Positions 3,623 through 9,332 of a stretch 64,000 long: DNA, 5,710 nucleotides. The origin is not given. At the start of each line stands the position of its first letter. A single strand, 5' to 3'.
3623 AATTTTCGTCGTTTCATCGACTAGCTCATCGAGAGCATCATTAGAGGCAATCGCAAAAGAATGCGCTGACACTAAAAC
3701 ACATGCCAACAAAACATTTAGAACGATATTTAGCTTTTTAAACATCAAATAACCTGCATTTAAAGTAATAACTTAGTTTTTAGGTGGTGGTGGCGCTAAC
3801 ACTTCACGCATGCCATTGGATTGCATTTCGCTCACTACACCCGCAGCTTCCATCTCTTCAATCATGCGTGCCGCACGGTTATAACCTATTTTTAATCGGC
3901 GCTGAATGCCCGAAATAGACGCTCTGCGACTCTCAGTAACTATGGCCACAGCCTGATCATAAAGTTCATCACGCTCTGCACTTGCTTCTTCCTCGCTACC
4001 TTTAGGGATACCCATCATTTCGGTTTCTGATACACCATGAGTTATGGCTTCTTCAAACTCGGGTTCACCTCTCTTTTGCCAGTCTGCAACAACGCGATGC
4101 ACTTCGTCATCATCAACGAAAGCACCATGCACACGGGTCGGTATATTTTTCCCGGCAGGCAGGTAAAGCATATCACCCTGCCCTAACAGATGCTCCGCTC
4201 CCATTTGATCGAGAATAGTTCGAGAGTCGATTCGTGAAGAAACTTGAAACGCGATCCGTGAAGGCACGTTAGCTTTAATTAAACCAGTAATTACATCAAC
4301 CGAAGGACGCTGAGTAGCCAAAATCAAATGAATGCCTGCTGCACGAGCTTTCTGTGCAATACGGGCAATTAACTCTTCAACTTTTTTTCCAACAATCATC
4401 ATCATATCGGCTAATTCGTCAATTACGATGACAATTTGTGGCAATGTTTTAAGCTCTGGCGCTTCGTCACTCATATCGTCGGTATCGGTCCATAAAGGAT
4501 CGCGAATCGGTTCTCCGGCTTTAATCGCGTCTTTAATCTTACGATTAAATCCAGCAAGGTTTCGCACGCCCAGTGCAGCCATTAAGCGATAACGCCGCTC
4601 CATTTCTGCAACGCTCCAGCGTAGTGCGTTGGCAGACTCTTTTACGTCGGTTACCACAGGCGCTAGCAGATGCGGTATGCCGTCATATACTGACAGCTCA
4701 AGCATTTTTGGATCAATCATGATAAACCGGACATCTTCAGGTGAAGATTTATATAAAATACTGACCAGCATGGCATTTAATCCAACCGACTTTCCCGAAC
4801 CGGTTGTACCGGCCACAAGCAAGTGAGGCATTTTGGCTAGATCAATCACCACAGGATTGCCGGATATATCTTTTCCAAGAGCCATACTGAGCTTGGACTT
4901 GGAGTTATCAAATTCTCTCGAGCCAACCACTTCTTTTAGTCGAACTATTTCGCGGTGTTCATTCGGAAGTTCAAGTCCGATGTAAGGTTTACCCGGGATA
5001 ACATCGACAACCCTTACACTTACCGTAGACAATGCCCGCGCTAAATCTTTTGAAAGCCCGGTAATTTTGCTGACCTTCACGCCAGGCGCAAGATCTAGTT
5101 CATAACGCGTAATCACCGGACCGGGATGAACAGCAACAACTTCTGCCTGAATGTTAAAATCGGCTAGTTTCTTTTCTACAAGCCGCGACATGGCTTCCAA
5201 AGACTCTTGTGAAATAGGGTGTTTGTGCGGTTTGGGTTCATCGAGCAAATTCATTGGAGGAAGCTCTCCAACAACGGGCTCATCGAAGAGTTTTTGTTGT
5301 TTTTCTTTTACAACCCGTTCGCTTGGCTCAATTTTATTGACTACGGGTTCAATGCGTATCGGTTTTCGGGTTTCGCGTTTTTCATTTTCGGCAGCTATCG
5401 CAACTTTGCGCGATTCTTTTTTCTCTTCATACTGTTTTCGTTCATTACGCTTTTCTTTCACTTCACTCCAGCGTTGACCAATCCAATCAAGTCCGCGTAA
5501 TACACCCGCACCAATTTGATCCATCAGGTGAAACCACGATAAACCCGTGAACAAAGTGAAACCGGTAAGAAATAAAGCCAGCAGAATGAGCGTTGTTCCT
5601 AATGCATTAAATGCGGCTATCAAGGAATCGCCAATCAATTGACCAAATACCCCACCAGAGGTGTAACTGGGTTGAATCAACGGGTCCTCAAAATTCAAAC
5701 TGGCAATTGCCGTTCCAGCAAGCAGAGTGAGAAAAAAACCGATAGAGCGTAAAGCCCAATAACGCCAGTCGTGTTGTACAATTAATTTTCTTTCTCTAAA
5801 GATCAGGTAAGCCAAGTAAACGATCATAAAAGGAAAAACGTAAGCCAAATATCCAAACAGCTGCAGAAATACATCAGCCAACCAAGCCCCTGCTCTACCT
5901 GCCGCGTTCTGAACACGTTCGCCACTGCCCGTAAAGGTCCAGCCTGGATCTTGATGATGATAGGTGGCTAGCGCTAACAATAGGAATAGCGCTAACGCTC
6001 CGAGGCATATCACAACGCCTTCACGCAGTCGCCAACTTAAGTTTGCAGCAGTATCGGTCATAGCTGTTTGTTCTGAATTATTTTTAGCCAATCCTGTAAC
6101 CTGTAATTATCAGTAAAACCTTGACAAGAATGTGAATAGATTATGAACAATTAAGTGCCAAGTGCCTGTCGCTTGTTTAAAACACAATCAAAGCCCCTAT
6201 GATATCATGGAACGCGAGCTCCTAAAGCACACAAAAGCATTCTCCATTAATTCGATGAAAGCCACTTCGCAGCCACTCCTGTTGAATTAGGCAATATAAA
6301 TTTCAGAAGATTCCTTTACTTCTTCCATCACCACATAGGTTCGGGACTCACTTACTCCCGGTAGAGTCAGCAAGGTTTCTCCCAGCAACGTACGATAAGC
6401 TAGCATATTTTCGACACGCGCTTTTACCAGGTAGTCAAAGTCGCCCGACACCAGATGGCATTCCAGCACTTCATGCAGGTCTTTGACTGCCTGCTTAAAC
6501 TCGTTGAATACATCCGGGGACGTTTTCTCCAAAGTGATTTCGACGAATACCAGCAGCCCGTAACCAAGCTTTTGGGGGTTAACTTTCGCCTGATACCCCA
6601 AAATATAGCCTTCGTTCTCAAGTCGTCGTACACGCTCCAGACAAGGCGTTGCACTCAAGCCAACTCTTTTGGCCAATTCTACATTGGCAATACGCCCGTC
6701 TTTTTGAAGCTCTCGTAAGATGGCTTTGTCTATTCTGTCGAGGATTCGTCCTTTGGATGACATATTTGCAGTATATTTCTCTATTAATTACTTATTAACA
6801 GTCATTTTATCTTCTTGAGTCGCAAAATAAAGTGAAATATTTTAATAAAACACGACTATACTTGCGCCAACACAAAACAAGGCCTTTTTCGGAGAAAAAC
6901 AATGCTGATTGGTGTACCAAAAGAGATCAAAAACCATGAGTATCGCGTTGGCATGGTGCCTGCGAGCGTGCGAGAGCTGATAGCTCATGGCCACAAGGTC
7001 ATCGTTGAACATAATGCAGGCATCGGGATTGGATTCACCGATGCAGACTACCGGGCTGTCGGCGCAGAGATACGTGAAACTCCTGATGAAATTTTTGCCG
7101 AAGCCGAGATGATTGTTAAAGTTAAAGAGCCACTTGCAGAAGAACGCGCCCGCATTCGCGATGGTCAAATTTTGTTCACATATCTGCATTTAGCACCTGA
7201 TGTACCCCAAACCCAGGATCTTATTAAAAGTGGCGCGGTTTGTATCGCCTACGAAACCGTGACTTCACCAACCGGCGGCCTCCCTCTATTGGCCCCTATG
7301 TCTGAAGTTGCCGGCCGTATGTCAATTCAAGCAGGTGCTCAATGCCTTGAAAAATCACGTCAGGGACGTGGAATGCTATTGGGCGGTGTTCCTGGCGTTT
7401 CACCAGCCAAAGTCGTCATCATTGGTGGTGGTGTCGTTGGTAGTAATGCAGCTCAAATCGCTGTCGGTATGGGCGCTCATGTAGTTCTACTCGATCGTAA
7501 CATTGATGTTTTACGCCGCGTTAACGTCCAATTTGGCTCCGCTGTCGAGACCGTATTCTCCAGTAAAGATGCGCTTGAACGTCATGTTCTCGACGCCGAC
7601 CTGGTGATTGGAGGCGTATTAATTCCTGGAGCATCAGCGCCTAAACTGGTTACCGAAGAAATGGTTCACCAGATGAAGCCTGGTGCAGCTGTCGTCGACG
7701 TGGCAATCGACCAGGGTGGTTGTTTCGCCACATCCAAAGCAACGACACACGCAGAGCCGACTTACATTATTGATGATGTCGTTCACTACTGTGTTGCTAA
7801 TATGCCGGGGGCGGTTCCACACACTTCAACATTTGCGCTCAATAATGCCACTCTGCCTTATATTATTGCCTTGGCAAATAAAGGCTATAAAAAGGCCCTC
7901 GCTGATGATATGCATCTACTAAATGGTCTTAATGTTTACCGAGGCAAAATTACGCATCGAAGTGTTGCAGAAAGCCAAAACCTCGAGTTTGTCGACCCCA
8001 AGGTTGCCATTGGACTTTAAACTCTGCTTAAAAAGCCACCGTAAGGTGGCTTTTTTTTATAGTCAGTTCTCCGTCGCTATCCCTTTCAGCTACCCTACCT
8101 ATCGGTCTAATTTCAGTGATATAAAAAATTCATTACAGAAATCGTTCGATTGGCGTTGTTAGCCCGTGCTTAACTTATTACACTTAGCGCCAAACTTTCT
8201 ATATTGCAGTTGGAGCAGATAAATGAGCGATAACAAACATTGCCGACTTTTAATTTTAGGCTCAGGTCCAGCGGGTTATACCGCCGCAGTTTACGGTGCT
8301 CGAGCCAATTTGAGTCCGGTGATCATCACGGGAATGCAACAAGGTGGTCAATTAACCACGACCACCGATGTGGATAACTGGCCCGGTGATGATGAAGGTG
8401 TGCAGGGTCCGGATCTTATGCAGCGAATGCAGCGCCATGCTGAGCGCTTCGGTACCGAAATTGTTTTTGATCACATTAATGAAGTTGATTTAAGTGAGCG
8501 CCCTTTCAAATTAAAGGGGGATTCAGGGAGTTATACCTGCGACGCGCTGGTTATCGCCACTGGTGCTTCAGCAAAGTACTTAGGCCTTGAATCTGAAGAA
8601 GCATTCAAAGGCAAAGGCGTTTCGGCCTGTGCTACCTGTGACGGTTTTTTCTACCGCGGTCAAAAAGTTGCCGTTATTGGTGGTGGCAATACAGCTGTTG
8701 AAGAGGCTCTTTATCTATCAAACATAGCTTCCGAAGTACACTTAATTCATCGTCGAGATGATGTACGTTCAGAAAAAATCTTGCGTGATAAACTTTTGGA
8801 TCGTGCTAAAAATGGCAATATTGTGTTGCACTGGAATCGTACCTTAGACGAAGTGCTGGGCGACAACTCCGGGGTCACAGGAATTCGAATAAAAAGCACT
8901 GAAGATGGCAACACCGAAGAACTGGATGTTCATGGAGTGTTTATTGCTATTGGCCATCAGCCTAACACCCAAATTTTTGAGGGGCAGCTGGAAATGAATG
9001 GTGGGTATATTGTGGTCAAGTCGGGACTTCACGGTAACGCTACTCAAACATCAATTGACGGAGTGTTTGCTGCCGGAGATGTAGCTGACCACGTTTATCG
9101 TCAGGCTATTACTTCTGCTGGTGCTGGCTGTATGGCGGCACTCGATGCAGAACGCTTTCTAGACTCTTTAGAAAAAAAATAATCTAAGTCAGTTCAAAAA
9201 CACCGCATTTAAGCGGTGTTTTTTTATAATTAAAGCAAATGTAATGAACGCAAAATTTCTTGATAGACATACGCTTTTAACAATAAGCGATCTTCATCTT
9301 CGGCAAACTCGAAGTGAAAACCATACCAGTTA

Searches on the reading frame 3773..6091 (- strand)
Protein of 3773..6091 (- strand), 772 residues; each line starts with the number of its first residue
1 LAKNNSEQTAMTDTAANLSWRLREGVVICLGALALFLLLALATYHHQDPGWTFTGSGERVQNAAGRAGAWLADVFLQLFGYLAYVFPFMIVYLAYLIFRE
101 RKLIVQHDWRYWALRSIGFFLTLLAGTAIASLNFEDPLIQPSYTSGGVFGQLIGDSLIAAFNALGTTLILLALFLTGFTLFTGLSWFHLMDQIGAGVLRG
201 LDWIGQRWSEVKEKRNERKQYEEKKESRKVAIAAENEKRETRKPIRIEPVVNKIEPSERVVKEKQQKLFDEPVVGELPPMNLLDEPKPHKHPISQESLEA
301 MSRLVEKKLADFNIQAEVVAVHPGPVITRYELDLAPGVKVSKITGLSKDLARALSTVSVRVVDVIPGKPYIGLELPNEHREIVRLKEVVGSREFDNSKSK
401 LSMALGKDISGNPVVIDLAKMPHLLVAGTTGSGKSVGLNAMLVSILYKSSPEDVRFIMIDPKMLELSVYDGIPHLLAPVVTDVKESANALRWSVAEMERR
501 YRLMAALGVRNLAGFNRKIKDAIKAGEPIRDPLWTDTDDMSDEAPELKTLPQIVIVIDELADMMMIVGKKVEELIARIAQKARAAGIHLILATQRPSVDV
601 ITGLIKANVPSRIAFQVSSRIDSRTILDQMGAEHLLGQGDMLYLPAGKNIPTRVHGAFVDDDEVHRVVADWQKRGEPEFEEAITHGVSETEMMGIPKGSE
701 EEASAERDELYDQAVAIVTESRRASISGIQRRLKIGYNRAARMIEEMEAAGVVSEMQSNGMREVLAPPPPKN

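Call 47: search_protein_families(library=pfam, proteins=[window:3773-6091:-], max_evalue=0.00001)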
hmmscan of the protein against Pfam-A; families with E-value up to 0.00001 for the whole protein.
window:3773-6091:- (772 aa): 4 families
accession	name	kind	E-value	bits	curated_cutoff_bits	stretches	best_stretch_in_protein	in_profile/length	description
PF01580.24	FtsK_SpoIIIE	-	1.2e-79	267.3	24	1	384-598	1-221/221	FtsK/SpoIIIE family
PF13491.11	FtsK_4TM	-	2.2e-47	161.3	23.1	1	21-194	3-171/171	4TM region of DNA translocase FtsK/SpoIIIE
PF17854.6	FtsK_alpha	-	8.1e-33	113.1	22.9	1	277-377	1-101/101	FtsK alpha domain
PF09397.16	FtsK_gamma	-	1.5e-26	92.3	30.6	1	706-766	2-62/63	Ftsk gamma domain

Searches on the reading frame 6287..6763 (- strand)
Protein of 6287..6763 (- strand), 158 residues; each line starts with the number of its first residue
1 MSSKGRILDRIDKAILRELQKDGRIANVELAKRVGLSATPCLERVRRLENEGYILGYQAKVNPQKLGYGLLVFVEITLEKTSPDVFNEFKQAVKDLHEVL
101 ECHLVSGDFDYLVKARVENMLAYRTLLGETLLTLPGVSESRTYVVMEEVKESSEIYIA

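Call 47: search_protein_families(library=pfam, proteins=[window:6287-6763:-], max_evalue=0.00001)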
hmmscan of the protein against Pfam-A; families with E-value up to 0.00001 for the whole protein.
window:6287-6763:- (158 aa): 3 families
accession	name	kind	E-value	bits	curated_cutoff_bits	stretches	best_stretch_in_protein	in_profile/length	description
PF01037.27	AsnC_trans_reg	-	1.3e-22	79.9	25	1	74-148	1-73/73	Lrp/AsnC ligand binding domain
PF13412.12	HTH_24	-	1.9e-20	72.6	21.9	1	8-54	1-47/48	Winged helix-turn-helix DNA-binding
PF13404.12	HTH_AsnC-type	-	5.2e-19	68.2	27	1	8-49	1-42/42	AsnC-type helix-turn-helix domain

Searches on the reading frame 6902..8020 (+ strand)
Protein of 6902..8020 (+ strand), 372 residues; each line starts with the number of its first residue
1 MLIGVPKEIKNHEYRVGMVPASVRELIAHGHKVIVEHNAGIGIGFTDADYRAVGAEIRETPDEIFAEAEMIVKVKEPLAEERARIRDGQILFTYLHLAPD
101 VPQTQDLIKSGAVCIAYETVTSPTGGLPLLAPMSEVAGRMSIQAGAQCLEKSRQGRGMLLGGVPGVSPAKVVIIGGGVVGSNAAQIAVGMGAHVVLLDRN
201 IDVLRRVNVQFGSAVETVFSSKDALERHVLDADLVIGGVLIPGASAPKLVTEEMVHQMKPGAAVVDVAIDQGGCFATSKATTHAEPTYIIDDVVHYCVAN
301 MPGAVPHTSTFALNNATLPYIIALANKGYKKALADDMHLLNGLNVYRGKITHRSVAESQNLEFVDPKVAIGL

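Call 47: search_protein_families(library=pfam, proteins=[window:6902-8020:+], max_evalue=0.00001)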
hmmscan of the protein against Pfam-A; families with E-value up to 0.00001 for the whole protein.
window:6902-8020:+ (372 aa): 4 families
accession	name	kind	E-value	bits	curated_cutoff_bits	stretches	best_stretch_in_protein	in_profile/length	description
PF01262.27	AlaDh_PNT_C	-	2.3e-87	292.4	23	1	141-352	1-213/214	Alanine dehydrogenase/PNT, C-terminal domain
PF05222.21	AlaDh_PNT_N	-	1.6e-48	164.8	30.4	1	4-137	1-136/136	Alanine dehydrogenase/PNT, N-terminal domain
PF07992.20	Pyr_redox_2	-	1.9e-07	31.2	26.1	1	157-220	135-194/291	Pyridine nucleotide-disulphide oxidoreductase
PF02826.25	2-Hacid_dh_C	-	2.3e-06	27.5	25.1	1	166-268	34-127/178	D-isomer specific 2-hydroxyacid dehydrogenase, NAD binding domain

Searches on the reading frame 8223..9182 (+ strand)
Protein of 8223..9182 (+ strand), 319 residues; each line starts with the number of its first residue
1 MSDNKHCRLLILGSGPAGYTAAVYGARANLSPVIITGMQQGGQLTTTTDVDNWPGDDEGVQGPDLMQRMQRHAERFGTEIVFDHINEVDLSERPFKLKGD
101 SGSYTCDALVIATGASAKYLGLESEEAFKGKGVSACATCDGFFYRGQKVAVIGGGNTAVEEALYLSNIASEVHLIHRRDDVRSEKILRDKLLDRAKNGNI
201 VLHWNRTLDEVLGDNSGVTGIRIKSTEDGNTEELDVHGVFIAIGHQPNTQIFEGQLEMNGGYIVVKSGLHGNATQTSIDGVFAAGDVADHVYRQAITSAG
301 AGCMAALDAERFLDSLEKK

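Call 47: search_protein_families(library=pfam, proteins=[window:8223-9182:+], max_evalue=0.00001)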
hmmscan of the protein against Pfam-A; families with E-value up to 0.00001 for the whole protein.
window:8223-9182:+ (319 aa): 3 families
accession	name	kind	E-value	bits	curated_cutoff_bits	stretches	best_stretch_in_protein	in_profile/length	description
PF07992.20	Pyr_redox_2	-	2.3e-51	175.4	26.1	1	8-301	2-290/291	Pyridine nucleotide-disulphide oxidoreductase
PF13738.12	Pyr_redox_3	-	3.3e-18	66.4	30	1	58-285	76-305/305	Pyridine nucleotide-disulphide oxidoreductase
PF00070.33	Pyr_redox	-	1.5e-15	57.9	22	1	148-224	1-80/82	Pyridine nucleotide-disulphide oxidoreductase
